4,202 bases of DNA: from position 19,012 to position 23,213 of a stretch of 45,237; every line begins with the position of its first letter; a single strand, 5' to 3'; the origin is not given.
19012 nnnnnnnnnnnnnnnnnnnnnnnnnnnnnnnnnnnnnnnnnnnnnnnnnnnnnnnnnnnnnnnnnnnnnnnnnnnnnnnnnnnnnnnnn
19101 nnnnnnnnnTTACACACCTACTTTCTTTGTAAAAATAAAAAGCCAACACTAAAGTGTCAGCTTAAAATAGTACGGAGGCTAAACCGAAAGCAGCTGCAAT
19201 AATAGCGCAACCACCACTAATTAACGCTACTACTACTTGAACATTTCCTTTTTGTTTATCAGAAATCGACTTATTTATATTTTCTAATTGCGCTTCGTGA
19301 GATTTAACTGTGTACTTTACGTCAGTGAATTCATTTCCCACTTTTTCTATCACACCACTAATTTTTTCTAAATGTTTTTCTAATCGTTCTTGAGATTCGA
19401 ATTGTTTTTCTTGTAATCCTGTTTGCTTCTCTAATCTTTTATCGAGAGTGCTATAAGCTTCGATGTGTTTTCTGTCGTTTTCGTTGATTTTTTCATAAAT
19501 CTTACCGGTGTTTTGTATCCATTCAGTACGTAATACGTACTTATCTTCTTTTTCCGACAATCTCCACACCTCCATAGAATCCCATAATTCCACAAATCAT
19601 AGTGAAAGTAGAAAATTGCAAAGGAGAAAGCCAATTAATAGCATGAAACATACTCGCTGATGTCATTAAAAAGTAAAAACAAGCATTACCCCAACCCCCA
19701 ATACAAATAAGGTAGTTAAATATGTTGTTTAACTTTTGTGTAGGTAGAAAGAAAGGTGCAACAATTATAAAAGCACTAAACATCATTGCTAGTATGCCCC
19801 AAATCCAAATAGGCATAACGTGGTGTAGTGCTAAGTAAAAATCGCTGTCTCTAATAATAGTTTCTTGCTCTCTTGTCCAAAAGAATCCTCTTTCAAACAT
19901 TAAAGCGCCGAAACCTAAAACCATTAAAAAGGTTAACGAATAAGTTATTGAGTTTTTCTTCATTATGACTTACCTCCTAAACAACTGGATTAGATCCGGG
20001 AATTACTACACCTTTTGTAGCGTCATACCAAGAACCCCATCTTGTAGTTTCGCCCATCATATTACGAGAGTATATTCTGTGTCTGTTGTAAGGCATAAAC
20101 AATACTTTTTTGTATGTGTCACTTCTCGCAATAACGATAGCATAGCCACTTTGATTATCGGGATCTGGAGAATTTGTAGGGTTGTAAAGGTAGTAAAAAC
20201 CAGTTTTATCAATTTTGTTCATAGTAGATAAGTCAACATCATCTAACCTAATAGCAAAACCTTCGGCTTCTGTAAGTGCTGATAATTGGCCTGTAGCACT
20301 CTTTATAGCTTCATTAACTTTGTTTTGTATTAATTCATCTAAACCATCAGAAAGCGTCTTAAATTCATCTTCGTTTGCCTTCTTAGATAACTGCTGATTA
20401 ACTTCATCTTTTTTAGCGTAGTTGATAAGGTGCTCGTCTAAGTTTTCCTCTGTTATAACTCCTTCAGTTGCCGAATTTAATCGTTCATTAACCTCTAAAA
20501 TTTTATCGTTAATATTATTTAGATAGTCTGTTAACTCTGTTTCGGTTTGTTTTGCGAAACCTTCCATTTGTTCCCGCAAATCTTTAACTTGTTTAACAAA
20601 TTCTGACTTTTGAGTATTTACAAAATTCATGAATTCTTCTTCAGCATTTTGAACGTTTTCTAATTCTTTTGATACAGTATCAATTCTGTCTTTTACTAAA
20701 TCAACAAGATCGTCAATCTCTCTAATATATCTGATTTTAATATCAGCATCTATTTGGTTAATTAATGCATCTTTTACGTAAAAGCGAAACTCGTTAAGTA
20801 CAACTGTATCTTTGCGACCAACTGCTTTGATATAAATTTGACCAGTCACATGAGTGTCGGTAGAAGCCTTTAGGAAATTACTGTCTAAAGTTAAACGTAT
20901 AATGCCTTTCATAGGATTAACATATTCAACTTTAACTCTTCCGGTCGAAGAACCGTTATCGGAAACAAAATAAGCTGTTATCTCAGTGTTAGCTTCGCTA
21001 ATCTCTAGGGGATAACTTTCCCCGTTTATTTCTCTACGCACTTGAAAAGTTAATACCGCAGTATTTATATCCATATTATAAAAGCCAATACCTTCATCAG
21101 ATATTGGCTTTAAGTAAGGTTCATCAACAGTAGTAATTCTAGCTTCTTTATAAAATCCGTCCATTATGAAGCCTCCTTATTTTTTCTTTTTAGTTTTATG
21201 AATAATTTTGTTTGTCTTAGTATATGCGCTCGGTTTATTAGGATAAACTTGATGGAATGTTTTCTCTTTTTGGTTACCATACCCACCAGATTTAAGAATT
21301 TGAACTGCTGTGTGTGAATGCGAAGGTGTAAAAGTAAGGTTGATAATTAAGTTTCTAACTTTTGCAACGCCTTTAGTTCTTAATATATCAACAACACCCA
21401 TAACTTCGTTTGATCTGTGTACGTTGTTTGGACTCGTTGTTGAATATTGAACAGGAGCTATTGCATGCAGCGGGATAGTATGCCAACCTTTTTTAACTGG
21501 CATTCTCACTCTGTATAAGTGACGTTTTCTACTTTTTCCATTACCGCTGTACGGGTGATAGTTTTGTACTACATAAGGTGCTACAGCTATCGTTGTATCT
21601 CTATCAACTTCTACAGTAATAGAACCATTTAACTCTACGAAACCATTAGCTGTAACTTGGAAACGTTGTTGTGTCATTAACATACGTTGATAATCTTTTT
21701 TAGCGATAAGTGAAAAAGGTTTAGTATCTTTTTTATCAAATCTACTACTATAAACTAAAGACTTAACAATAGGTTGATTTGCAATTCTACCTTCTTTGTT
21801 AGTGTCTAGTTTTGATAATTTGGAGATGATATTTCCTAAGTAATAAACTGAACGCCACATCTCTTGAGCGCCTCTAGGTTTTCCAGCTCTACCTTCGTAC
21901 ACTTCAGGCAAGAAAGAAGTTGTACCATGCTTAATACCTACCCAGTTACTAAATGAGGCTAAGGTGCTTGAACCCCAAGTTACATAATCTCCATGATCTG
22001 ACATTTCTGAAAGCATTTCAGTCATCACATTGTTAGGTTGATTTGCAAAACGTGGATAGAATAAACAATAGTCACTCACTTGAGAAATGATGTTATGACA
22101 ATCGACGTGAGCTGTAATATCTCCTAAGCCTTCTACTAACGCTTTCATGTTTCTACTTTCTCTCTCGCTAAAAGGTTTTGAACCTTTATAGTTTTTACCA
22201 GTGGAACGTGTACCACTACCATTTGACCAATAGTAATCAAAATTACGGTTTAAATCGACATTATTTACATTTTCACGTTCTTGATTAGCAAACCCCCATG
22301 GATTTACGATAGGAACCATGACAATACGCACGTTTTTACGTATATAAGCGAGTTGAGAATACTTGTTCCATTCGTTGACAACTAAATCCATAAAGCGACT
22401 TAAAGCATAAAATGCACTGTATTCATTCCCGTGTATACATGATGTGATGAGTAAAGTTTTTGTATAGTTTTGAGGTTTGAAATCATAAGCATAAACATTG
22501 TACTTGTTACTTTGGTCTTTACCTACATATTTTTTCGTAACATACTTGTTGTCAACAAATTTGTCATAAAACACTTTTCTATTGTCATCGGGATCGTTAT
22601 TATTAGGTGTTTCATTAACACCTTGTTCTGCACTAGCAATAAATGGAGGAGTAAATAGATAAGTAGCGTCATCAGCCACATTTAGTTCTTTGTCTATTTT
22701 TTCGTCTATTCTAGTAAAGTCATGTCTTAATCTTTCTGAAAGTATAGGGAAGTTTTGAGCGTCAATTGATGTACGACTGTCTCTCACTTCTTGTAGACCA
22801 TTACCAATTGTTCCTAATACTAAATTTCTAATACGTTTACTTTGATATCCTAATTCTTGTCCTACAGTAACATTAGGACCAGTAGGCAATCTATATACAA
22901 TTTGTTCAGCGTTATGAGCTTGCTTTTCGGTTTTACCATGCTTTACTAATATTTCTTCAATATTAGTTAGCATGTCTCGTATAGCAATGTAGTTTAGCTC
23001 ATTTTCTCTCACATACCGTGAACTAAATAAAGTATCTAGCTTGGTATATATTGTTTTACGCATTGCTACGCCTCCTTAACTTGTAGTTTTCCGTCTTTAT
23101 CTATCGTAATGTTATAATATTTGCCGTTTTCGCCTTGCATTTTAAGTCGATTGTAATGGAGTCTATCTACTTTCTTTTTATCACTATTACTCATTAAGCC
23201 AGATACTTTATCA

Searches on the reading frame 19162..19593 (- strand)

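Call 35: search_protein_families(library=phrogs, proteins=[window:19162-19593:-], max_evalue=0.00001)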
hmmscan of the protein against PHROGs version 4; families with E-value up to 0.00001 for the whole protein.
window:19162-19593:- (143 aa): 1 family
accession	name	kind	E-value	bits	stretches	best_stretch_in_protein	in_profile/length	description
phrog_2990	-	unknown function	4.8e-53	179.9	1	14-143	2-131/133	-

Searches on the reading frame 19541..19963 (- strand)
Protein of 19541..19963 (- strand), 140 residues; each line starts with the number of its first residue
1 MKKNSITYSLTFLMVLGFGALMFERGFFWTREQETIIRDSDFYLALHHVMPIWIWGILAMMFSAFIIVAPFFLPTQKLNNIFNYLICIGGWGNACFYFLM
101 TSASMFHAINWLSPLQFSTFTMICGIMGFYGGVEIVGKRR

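Call 35: search_protein_families(library=phrogs, proteins=[window:19541-19963:-], max_evalue=0.00001)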
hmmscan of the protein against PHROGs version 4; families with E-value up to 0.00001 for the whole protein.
window:19541-19963:- (140 aa): 1 family
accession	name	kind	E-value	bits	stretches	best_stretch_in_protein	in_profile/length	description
phrog_2968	-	tail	2.3e-55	187.5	1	1-139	4-142/143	tail protein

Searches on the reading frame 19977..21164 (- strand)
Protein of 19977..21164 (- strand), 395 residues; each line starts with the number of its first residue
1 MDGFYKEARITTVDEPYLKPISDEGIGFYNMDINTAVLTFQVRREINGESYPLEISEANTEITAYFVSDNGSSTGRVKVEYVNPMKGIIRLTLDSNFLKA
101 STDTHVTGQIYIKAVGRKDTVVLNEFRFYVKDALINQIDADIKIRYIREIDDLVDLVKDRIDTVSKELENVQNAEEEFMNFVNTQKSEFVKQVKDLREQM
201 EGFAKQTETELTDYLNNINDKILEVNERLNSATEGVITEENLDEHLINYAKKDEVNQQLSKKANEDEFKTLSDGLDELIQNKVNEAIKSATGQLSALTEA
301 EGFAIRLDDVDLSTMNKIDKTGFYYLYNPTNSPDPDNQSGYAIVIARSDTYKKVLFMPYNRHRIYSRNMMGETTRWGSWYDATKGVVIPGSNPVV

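Call 35: search_protein_families(library=phrogs, proteins=[window:19977-21164:-], max_evalue=0.00001)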
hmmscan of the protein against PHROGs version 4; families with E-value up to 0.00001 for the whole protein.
window:19977-21164:- (395 aa): 6 families
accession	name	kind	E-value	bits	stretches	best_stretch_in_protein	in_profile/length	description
phrog_257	-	tail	1.4e-108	365.2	1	3-392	2-386/508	minor tail protein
phrog_20746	-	unknown function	2.8e-23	83.5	1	16-169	15-161/424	-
phrog_3285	-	tail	4.8e-16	59.7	1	26-282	28-224/491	minor tail protein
phrog_26574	-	unknown function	1.5e-12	49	1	18-227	21-224/254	-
phrog_27225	-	unknown function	1.8e-07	32.2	1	18-161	18-154/158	-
phrog_2665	-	head and packaging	7.9e-07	29.1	1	310-376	43-111/642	virion structural protein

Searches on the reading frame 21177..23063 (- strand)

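Call 35: search_protein_families(library=phrogs, proteins=[window:21177-23063:-], max_evalue=0.00001)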
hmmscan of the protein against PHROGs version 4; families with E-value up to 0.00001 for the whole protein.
window:21177-23063:- (628 aa): 8 families
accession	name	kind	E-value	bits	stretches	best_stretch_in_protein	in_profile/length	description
phrog_4722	-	other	0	1064.1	1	3-623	1-621/622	zinc carboxypeptidase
phrog_4775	-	connector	7.9e-25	88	1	4-130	5-126/876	pre-neck appendage protein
phrog_6758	-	unknown function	1.2e-18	68.3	1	2-132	2-131/526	-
phrog_16317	-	unknown function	4.1e-17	63.6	1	4-128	4-126/267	-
phrog_27055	-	unknown function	1.8e-12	48.8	1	9-131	8-125/147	-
phrog_14029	-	unknown function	1.8e-12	46.9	1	6-121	219-330/1115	-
phrog_287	-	tail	2.1e-07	31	1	19-137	2-129/628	minor tail protein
phrog_4577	-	tail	7.2e-07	29.7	1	70-127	36-93/340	tail protein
